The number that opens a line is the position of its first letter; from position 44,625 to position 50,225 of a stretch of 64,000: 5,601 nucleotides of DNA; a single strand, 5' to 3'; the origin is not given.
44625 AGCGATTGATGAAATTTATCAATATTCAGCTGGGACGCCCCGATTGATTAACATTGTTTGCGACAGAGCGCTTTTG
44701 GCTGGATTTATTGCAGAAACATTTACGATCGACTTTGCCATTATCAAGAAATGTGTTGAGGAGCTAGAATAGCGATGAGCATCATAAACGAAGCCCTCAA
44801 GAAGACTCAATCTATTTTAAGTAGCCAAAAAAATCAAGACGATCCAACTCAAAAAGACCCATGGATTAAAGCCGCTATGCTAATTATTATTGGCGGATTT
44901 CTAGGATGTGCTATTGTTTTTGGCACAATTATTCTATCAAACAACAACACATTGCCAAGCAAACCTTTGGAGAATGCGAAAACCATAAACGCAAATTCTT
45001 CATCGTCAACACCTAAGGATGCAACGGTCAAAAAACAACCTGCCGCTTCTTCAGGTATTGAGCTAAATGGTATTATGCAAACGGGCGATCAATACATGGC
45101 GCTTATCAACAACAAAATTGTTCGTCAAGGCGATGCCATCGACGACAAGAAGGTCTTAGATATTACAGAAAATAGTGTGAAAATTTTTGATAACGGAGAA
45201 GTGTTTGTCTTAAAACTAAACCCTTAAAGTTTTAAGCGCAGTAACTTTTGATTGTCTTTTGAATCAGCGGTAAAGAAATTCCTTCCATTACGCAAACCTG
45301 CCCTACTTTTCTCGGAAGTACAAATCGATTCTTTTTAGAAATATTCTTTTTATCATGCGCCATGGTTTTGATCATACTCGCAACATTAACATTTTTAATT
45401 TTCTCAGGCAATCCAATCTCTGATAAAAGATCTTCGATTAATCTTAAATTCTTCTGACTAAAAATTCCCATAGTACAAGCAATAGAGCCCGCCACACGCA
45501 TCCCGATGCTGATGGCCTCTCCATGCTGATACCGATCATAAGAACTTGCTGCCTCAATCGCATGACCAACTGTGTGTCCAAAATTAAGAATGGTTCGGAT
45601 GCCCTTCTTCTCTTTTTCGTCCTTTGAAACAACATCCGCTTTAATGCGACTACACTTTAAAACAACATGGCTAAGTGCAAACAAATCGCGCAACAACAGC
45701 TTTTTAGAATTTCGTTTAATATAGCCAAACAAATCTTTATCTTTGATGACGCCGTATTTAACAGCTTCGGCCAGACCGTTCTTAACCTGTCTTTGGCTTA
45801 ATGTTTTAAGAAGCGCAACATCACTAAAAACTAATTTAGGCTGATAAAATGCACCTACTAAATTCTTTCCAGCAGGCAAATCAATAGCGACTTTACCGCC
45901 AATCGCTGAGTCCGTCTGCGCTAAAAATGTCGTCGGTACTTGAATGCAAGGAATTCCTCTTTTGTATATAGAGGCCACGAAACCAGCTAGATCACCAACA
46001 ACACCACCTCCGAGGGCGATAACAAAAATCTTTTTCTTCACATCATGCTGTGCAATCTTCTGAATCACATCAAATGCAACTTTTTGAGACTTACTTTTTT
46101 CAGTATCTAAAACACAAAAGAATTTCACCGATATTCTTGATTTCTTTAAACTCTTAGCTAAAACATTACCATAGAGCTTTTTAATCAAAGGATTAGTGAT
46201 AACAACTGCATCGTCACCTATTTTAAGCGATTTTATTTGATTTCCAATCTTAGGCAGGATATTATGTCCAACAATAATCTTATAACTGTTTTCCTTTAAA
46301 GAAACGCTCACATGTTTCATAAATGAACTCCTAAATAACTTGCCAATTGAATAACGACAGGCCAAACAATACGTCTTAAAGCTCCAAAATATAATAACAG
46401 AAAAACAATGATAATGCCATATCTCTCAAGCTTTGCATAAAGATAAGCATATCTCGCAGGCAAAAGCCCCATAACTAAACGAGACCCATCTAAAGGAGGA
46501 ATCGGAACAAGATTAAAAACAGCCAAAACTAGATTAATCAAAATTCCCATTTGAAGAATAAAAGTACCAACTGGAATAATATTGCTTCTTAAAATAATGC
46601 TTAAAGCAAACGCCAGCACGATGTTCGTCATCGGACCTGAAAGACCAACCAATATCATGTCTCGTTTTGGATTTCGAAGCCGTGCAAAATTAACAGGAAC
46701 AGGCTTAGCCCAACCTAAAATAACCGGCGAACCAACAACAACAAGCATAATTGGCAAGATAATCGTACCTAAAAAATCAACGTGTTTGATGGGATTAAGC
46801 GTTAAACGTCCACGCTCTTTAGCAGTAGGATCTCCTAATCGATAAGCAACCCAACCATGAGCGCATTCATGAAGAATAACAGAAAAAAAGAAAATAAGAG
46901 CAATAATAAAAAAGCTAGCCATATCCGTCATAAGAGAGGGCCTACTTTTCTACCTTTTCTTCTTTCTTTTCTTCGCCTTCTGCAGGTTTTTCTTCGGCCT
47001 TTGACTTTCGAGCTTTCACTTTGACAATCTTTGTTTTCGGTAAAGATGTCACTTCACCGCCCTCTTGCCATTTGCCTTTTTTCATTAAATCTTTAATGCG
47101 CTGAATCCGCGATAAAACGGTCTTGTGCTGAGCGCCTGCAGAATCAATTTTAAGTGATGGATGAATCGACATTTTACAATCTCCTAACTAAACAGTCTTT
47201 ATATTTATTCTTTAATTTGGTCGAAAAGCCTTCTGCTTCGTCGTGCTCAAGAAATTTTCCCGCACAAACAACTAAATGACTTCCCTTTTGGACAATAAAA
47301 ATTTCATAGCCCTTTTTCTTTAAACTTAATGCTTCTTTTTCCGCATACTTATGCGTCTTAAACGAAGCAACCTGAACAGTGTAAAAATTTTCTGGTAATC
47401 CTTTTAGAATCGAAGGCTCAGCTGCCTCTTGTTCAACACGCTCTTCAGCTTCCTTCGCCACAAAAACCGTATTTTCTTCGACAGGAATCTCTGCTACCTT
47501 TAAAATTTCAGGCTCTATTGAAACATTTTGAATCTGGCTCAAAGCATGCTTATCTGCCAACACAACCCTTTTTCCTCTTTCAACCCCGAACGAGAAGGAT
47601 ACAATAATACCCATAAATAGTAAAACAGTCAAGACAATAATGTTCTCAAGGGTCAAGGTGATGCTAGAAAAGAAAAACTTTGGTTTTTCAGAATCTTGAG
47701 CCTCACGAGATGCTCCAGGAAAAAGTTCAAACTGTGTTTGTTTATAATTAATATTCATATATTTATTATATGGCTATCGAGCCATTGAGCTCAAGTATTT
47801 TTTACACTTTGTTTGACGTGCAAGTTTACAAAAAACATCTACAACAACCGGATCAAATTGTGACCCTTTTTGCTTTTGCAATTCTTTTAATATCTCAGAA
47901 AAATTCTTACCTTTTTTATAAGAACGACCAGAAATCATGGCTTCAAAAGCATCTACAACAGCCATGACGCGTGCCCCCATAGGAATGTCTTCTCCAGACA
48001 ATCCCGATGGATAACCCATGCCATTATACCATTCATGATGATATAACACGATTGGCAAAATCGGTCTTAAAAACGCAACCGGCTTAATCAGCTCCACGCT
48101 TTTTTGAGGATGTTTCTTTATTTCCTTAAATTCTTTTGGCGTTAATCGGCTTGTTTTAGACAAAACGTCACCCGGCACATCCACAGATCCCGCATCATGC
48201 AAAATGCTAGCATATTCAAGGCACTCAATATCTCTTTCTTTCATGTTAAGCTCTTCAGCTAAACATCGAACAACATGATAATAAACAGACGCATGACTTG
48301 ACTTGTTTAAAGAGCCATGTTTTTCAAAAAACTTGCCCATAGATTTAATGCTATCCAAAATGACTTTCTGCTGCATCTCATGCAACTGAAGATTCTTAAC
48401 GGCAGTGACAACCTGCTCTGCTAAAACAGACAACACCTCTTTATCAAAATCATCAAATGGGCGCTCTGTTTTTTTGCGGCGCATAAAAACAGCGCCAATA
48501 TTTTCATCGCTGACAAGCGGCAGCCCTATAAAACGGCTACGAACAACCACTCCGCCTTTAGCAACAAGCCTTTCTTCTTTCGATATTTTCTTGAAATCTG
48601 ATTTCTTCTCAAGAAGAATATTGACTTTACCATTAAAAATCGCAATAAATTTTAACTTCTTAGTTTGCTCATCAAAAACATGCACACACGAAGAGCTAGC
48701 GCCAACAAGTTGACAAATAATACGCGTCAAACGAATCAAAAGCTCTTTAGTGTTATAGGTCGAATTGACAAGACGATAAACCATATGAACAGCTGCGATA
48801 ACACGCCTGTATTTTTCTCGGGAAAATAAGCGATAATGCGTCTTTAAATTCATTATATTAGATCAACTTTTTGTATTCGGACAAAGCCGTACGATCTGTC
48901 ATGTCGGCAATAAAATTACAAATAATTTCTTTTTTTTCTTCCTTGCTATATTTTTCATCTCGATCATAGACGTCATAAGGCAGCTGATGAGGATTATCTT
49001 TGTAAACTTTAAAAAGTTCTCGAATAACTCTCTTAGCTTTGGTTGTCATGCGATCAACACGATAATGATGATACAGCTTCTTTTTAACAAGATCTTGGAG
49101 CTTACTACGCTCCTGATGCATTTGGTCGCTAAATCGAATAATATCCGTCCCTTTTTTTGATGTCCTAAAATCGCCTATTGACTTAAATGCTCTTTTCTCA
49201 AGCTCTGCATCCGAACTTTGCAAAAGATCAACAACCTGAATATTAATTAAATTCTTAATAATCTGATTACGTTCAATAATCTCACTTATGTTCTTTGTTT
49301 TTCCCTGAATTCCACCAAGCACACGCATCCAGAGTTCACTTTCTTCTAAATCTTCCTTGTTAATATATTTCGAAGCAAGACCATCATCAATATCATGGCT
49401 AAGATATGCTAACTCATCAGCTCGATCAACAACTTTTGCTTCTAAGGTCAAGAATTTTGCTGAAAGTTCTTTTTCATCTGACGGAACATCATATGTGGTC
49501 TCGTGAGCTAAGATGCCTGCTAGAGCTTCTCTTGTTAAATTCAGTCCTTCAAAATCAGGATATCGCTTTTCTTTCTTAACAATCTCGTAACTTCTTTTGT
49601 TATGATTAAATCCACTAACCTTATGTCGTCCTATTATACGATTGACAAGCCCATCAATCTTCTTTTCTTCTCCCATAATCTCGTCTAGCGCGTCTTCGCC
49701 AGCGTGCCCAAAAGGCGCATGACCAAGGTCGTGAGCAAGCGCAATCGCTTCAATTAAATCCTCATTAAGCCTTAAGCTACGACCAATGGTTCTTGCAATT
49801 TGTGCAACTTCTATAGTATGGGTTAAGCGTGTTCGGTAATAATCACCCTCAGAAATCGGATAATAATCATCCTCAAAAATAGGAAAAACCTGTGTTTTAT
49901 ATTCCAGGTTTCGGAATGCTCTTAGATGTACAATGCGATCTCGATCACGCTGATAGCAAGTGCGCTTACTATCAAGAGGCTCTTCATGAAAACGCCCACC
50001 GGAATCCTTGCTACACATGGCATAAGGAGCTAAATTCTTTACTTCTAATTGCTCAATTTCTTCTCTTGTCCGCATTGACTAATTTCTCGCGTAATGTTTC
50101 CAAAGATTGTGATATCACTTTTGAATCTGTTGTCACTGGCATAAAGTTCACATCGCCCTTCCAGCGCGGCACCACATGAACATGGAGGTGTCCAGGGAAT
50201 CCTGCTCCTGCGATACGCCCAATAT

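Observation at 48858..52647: Overlapping four-gene operon: AAA(DUF234) ATPase, YfcE phosphoesterase, HIT, dGTPase, continuing into GAF-HD-GYP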

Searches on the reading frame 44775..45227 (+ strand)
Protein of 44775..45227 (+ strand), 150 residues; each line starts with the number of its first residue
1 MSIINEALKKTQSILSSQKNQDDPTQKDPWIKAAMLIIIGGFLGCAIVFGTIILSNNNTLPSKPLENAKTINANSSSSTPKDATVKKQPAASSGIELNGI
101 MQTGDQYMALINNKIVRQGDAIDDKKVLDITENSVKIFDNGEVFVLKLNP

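Call 34: search_protein_families(library=pfam, proteins=[window:44775-45227:+], max_evalue=0.1)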
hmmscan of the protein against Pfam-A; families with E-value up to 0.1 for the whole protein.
window:44775-45227:+ (150 aa): 3 families
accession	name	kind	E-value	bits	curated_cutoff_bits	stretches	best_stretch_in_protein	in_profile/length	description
PF23862.1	CdsD_C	-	0.00013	22.4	27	1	96-135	4-44/56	CdsD C-terminal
PF11356.14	T2SSC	-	0.011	16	27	1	73-144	58-137/141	Type II secretion system protein C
PF16537.11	T2SSB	-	0.071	13.2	28.4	0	108-135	19-47/60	Type II secretion system protein B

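Call 66: search_protein_families(library=padloc, proteins=[window:44775-45227:+], max_evalue=0.001)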
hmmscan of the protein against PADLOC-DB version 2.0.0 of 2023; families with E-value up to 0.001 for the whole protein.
window:44775-45227:+ (150 aa): 0 families

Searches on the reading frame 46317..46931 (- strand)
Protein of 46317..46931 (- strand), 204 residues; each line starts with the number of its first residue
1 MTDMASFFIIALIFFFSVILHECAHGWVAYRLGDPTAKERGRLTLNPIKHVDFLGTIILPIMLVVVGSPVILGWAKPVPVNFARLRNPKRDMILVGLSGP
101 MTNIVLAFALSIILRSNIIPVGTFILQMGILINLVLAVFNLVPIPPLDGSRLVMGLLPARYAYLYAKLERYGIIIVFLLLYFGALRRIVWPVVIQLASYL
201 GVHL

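Call 34: search_protein_families(library=pfam, proteins=[window:46317-46931:-], max_evalue=0.1)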
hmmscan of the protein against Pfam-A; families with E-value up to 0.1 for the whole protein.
window:46317-46931:- (204 aa): 1 family
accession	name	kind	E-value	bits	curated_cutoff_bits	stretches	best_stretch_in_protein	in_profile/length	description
PF02163.28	Peptidase_M50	-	3.2e-15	56.5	27.2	2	125-180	162-218/221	Peptidase family M50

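Call 66: search_protein_families(library=padloc, proteins=[window:46317-46931:-], max_evalue=0.001)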
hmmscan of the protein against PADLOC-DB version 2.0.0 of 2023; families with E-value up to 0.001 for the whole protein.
window:46317-46931:- (204 aa): 0 families

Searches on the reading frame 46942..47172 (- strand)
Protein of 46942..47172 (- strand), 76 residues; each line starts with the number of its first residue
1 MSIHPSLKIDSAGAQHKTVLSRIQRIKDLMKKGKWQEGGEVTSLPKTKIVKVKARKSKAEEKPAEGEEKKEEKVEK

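Call 34: search_protein_families(library=pfam, proteins=[window:46942-47172:-], max_evalue=0.1)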
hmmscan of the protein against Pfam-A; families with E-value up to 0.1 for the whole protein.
window:46942-47172:- (76 aa): 2 families
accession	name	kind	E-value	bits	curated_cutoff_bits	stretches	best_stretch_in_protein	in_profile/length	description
PF22886.1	DUF7021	-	0.029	14.7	27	1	22-61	56-95/123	Domain of unknown function (DUF7021)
PF24625.1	DUF7626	-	0.075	13.3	27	0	15-32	35-52/55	Domain of unknown function (DUF7626)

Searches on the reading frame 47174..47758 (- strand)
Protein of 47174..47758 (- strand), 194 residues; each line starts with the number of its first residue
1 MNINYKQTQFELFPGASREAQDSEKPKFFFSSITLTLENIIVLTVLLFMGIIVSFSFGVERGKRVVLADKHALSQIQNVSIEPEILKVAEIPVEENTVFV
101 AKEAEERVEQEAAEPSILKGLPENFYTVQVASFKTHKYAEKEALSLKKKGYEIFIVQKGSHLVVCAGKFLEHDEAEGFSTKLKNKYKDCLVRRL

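Call 4: search_protein_families(library=pfam, proteins=[window:47174-47758:-], max_evalue=0.01)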
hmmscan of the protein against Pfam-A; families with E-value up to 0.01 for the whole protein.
window:47174-47758:- (194 aa): 2 families
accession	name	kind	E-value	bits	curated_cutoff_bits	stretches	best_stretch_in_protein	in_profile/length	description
PF05036.18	SPOR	-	1.1e-09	38.9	21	1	123-193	2-76/76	SPOR domain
PF10763.15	DUF2584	-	0.0025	18.2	25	0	91-110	3-22/80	Protein of unknown function (DUF2584)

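Call 66: search_protein_families(library=padloc, proteins=[window:47174-47758:-], max_evalue=0.001)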
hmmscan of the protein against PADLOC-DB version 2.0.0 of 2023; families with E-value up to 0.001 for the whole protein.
window:47174-47758:- (194 aa): 0 families

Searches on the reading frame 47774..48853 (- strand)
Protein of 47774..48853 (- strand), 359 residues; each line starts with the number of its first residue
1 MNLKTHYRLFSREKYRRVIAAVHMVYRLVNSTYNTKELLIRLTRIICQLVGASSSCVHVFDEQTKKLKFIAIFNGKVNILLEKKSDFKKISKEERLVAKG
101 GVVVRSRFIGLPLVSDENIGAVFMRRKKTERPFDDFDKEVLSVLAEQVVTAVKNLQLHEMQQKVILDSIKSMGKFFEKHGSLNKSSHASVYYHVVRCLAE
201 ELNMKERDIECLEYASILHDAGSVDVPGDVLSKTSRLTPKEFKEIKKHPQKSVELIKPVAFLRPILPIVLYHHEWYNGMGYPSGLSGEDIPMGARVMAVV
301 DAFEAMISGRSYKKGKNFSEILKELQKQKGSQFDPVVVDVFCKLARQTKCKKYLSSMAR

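Call 4: search_protein_families(library=pfam, proteins=[window:47774-48853:-], max_evalue=0.01)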
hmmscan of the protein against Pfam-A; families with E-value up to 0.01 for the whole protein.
window:47774-48853:- (359 aa): 6 families
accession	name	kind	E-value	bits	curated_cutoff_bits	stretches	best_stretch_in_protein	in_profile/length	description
PF13487.12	HD_5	-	7.7e-39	133.6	27.2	1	188-337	18-170/170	HD domain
PF01966.28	HD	-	2.1e-14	54.3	22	1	194-306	11-116/116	HD domain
PF13492.12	GAF_3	-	7.7e-06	26.8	27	1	36-154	3-129/129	GAF domain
PF13185.12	GAF_2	-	8.7e-06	26.4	28.6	1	107-152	90-135/136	GAF domain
PF01590.32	GAF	-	0.0016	19.4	22.4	0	103-151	88-132/133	GAF domain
PF11849.14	DUF3369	-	0.0017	19.1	27.2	1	16-159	22-166/168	Domain of unknown function (DUF3369)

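Call 5: search_protein_families(library=padloc, proteins=[window:47774-48853:-], max_evalue=0.01)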
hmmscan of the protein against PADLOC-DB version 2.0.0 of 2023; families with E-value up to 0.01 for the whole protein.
window:47774-48853:- (359 aa): 0 families

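Call 6: search_protein_families(library=ncbifam, proteins=[window:47774-48853:-], max_evalue=0.01)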
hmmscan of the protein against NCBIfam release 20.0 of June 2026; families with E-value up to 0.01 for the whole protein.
window:47774-48853:- (359 aa): 2 families
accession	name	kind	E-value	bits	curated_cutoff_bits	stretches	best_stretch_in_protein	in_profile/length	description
NF053512.1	nitric_RR_NosR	exception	3.3e-36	125.2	400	1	146-352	154-361/422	response regulator c-di-GMP phosphodiesterase, NosR family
NF047786.1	his_kin_MadS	equivalog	0.0004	19.6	500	1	89-163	112-185/434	MadS family sensor histidine kinase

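Call 47: search_solved_structures(query=window:47774-48853:-, max_evalue=0.00001)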
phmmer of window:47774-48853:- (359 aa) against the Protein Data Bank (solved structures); distinct sequences matched with E-value up to 0.00001: 5.
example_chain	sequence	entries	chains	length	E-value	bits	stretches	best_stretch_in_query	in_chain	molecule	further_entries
4mcw_A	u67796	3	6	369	3e-30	108.6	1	108-347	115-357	Metal dependent phosphohydrolase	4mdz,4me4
9rbz_A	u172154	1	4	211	1.3e-20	76.9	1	187-356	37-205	HD domain/sensory box protein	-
9rc0_A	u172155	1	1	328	1.5e-20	76.7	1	186-355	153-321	HD domain/sensory box protein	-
5z7c_A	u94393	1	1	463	6.1e-20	74.8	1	171-336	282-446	3'3'-cGAMP-specific phosphodiesterase 3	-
4r8z_A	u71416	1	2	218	1.1e-18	70.6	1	194-345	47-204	Cyclic di-GMP phosphodiesterase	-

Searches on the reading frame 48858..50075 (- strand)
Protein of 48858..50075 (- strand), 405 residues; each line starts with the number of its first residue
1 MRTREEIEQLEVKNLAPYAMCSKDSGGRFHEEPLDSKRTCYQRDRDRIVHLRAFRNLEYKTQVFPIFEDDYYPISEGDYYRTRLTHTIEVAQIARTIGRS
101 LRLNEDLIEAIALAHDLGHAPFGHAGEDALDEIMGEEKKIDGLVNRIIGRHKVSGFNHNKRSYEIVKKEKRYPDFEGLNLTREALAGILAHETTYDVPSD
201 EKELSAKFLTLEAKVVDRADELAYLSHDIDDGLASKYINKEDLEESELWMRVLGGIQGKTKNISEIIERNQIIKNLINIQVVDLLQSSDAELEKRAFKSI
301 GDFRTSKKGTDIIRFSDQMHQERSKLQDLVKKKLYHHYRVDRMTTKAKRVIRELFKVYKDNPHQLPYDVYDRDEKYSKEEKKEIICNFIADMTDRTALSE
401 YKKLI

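Call 4: search_protein_families(library=pfam, proteins=[window:48858-50075:-], max_evalue=0.01)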
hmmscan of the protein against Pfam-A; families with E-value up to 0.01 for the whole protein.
window:48858-50075:- (405 aa): 3 families
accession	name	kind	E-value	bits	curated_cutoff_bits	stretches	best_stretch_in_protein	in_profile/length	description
PF13286.11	HD_assoc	-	1.4e-20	74.1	22.2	1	313-403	1-91/91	Phosphohydrolase-associated domain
PF01966.28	HD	-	5.8e-17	62.5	22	1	83-224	1-115/116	HD domain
PF08668.18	HDOD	-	0.0036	17.2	22.9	1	51-166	66-177/196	HDOD domain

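Call 5: search_protein_families(library=padloc, proteins=[window:48858-50075:-], max_evalue=0.01)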
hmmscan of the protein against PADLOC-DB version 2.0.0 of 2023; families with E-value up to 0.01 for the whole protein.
window:48858-50075:- (405 aa): 2 families
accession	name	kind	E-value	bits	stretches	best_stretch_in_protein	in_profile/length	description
PDLC02374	dGTPase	-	1.5e-80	269.5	1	23-404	28-370/395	-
PDLC01254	Cas3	-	0.0014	16.9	1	79-248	5-144/164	CAS-I; effector_G3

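Call 6: search_protein_families(library=ncbifam, proteins=[window:48858-50075:-], max_evalue=0.01)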
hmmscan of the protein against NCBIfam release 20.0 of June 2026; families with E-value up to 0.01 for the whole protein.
window:48858-50075:- (405 aa): 13 families
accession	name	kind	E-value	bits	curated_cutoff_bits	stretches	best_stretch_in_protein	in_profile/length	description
NF002326.0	PRK01286.1-1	equivalog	6.2e-115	384.6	390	1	11-404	5-372/379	deoxyguanosinetriphosphate triphosphohydrolase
NF002328.0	PRK01286.1-3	equivalog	2.5e-88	296.7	467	1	10-404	10-396/404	deoxyguanosinetriphosphate triphosphohydrolase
NF002327.0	PRK01286.1-2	equivalog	3.4e-87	292.7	393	1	2-404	3-336/345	deoxyguanosinetriphosphate triphosphohydrolase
TIGR01353.1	dGTP_triPase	subfamily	3.7e-69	234.1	152.35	2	38-204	2-156/389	dGTP triphosphohydrolase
NF002329.0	PRK01286.1-4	equivalog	3e-68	230.6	494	2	1-300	1-267/342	deoxyguanosinetriphosphate triphosphohydrolase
NF002330.0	PRK01286.1-5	equivalog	8.7e-65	219.3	511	1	15-404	2-375/384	deoxyguanosinetriphosphate triphosphohydrolase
NF041026.1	antiphage_dGTPase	exception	1.2e-55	189.3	400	2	35-198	13-163/425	anti-phage deoxyguanosine triphosphatase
NF003701.1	PRK05318.1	subfamily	4.6e-49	167.5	383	2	35-198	14-165/426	anti-phage deoxyguanosine triphosphatase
NF002829.0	PRK03007.1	equivalog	2.4e-40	138.7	385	2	28-186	17-159/425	deoxyguanosinetriphosphate triphosphohydrolase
NF002205.0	PRK01096.1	equivalog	7.5e-29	101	439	2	31-207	18-203/444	deoxyguanosinetriphosphate triphosphohydrolase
NF003429.0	PRK04926.1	equivalog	2.1e-15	56.6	405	1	41-138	32-140/500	dGTPase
TIGR00277.1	HDIG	domain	2.5e-06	27.3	27.6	1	84-171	6-70/84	HDIG domain-containing metalloprotein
NF045665.1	NTPtran_DVU1551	equivalog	0.0046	16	315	1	83-127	218-267/359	DVU_1551 family NTP transferase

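Call 44: search_solved_structures(query=window:48858-50075:-, max_evalue=1e-10)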
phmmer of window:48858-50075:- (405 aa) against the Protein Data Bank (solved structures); distinct sequences matched with E-value up to 1e-10: 14.
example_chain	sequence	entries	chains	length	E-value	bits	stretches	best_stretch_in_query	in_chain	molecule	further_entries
2dqb_A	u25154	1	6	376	2.5e-74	254.1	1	3-404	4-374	Deoxyguanosinetriphosphate triphosphohydrolase, putative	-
9p8w_A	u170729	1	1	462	4.5e-28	101.8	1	34-202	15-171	Deoxyguanosinetriphosphate triphosphohydrolase-like protein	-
7lwz_B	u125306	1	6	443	9.8e-27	97.4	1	35-192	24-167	Deoxyguanosinetriphosphate triphosphohydrolase-like protein 1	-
9vwa_A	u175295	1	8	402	4e-20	75.6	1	30-239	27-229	Deoxyguanosinetriphosphate triphosphohydrolase-like protein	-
9vwc_A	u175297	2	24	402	7.1e-19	71.5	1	30-239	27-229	Deoxyguanosinetriphosphate triphosphohydrolase-like protein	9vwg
9p8t_A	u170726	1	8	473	1.3e-14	57.5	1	37-197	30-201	DNTP triphosphohydrolase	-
9p8s_A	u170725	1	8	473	1.9e-14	57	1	37-197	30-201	DNTP triphosphohydrolase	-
2pgs_A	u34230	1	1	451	6e-14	55.3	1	23-182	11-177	Putative deoxyguanosinetriphosphate triphosphohydrolase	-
3bg2_A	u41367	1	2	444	1.4e-13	54.1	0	32-201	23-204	DGTP triphosphohydrolase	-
7tu0_A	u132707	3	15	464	2.1e-13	53.5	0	30-201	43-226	dGTP triphosphohydrolase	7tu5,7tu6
7tu1_A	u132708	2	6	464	9.3e-13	51.4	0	31-201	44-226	dGTP triphosphohydrolase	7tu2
9p8v_A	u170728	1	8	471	2.1e-12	50.2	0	37-196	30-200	DNTP triphosphohydrolase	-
9p8u_A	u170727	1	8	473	2.1e-12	50.2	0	37-196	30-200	DNTP triphosphohydrolase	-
7tu7_A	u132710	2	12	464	3.6e-12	49.4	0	30-201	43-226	dGTP triphosphohydrolase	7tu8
